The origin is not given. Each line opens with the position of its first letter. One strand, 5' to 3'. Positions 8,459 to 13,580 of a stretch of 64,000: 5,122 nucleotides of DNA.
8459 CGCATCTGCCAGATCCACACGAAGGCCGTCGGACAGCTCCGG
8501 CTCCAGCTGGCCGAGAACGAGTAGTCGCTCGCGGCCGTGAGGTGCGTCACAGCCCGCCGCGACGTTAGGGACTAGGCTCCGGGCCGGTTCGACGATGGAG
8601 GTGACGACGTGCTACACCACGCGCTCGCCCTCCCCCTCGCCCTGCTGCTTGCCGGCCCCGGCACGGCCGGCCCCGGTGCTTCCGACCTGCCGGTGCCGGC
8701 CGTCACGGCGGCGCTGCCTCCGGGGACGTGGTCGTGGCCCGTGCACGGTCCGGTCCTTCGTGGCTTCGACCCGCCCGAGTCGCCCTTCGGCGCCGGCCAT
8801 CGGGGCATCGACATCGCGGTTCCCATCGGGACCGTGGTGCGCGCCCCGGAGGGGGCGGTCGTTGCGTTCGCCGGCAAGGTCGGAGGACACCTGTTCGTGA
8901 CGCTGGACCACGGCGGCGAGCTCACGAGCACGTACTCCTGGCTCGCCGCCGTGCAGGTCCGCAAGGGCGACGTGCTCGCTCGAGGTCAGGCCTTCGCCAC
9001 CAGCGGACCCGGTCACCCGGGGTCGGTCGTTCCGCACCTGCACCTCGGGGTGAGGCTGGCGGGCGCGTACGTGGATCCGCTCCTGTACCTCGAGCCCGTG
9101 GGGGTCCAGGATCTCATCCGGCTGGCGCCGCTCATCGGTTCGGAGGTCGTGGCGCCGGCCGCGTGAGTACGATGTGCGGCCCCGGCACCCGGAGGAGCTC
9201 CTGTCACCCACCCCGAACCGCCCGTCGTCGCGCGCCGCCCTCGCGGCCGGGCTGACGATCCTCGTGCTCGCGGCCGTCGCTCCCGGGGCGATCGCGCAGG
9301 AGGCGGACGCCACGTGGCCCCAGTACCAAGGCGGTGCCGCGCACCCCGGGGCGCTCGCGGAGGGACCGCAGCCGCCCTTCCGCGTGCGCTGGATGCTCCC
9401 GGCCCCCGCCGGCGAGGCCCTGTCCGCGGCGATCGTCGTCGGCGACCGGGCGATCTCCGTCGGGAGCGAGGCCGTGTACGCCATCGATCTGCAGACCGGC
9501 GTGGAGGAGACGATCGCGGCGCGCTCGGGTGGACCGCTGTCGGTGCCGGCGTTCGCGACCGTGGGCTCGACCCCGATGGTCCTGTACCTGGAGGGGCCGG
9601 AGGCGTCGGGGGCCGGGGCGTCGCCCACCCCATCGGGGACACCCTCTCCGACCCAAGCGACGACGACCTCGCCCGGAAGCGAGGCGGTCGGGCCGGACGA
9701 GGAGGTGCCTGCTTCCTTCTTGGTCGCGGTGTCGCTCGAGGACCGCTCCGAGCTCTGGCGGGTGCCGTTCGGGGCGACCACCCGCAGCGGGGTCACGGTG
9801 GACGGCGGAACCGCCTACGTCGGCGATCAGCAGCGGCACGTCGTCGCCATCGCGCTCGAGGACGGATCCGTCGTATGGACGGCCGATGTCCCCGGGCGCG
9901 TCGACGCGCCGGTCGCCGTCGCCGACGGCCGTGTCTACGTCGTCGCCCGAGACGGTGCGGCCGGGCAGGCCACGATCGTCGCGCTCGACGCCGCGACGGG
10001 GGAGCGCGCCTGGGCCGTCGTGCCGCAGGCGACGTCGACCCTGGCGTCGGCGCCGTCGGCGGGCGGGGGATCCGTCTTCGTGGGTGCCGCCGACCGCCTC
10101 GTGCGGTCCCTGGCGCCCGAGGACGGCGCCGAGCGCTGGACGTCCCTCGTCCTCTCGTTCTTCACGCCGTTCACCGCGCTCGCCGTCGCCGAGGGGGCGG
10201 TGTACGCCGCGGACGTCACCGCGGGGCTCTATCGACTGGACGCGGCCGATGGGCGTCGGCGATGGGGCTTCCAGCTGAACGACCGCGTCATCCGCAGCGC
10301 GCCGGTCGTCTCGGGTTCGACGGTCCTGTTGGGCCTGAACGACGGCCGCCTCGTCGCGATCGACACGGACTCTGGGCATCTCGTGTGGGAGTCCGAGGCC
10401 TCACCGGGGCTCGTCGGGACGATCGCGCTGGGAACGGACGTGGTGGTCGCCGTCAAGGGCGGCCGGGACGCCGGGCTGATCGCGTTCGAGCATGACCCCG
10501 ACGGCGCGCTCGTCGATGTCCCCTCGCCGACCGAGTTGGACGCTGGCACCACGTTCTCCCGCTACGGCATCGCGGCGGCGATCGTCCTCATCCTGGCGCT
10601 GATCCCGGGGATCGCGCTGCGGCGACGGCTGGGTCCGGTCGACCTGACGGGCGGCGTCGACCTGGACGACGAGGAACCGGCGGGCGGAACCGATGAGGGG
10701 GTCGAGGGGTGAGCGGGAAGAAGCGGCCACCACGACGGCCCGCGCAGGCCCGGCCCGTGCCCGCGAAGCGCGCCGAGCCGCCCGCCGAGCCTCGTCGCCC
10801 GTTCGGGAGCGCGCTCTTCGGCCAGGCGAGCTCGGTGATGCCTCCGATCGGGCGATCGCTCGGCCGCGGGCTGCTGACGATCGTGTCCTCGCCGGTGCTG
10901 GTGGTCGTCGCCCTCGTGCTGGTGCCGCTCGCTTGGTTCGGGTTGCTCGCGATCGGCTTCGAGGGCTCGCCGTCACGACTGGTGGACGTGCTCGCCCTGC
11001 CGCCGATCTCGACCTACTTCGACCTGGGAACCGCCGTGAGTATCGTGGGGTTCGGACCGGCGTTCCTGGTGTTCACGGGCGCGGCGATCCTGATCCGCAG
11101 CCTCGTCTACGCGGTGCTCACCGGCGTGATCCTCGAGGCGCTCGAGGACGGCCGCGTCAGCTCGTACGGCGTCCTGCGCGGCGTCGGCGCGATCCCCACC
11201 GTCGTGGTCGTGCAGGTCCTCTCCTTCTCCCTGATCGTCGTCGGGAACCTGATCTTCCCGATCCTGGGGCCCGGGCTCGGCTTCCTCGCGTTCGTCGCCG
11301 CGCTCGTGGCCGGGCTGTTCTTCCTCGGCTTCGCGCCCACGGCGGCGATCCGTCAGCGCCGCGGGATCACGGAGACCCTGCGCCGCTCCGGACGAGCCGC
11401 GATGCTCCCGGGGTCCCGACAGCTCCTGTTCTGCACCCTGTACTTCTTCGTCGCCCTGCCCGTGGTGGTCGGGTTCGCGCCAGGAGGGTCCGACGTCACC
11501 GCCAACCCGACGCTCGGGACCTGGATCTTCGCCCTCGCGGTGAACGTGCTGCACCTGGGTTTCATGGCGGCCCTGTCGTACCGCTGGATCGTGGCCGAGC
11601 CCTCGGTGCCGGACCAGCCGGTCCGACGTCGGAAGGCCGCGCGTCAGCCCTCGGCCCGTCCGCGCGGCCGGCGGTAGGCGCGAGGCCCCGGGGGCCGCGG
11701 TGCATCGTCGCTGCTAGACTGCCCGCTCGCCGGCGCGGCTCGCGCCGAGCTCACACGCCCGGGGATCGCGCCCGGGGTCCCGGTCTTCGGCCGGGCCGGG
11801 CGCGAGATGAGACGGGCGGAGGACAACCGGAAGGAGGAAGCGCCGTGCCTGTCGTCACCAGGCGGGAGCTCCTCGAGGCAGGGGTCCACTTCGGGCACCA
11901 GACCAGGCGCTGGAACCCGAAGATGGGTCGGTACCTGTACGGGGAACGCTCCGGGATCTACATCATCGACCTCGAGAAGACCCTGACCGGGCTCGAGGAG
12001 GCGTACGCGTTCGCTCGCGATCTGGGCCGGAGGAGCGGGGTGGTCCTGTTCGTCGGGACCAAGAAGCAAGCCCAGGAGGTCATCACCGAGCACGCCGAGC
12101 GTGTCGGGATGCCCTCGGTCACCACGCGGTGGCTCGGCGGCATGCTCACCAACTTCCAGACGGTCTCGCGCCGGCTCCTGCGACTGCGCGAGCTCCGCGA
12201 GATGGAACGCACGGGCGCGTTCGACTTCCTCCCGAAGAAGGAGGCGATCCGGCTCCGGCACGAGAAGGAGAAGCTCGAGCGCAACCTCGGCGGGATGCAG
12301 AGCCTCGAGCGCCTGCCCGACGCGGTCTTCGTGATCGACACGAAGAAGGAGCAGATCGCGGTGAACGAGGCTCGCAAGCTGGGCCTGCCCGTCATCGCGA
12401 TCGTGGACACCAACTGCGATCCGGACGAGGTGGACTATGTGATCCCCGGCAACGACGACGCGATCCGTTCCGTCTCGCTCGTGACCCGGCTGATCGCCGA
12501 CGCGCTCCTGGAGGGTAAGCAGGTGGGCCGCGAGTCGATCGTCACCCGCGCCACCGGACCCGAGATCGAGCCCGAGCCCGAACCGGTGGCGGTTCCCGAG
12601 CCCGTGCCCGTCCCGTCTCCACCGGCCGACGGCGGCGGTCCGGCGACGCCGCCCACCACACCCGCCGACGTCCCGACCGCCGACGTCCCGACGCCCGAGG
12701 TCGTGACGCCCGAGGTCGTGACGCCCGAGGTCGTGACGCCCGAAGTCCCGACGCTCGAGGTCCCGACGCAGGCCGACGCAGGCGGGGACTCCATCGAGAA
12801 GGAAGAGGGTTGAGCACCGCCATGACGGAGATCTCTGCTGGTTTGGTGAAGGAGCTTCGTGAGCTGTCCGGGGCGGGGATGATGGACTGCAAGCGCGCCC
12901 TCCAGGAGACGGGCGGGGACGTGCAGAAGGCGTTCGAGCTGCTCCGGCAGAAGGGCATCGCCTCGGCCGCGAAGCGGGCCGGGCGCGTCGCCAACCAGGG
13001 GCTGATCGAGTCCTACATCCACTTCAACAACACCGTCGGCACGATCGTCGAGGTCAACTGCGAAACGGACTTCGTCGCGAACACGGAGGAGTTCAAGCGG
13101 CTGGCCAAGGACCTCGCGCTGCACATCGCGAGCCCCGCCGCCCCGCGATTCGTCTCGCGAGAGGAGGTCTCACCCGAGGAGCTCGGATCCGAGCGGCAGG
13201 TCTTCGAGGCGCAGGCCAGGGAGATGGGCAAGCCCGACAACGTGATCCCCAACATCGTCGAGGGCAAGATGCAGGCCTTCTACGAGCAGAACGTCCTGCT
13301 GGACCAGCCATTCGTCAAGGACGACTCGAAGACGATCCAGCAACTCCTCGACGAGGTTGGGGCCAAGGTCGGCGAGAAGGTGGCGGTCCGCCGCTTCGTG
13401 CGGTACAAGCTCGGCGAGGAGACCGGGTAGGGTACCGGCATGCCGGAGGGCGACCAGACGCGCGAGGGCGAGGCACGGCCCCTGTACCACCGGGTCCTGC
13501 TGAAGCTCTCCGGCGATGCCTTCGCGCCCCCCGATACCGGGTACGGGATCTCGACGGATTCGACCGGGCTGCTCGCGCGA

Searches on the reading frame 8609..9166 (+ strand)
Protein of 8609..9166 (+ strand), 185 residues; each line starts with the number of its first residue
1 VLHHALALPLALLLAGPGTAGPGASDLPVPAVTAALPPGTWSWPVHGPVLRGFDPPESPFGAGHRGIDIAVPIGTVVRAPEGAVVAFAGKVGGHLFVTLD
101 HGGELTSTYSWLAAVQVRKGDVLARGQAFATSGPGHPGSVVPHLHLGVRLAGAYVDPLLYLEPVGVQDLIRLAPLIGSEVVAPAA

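Call 55: search_protein_families(library=pfam, proteins=[window:8609-9166:+], max_evalue=0.01)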
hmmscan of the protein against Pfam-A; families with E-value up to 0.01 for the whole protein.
window:8609-9166:+ (185 aa): 1 family
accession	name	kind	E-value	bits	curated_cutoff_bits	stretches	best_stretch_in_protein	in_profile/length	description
PF01551.29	Peptidase_M23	-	2e-18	66.8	28.7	1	63-157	2-96/96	Peptidase family M23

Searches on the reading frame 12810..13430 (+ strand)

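Call 55: search_protein_families(library=pfam, proteins=[window:12810-13430:+], max_evalue=0.01)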
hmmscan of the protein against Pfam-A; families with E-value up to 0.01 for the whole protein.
window:12810-13430:+ (206 aa): 2 families
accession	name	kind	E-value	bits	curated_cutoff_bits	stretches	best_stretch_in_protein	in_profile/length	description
PF00889.24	EF_TS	-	1.1e-37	130.1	27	1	55-203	70-204/204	Elongation factor TS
PF00542.24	Ribosomal_L12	-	0.0066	17.2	25.9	0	12-40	15-43/67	Ribosomal protein L7/L12 C-terminal domain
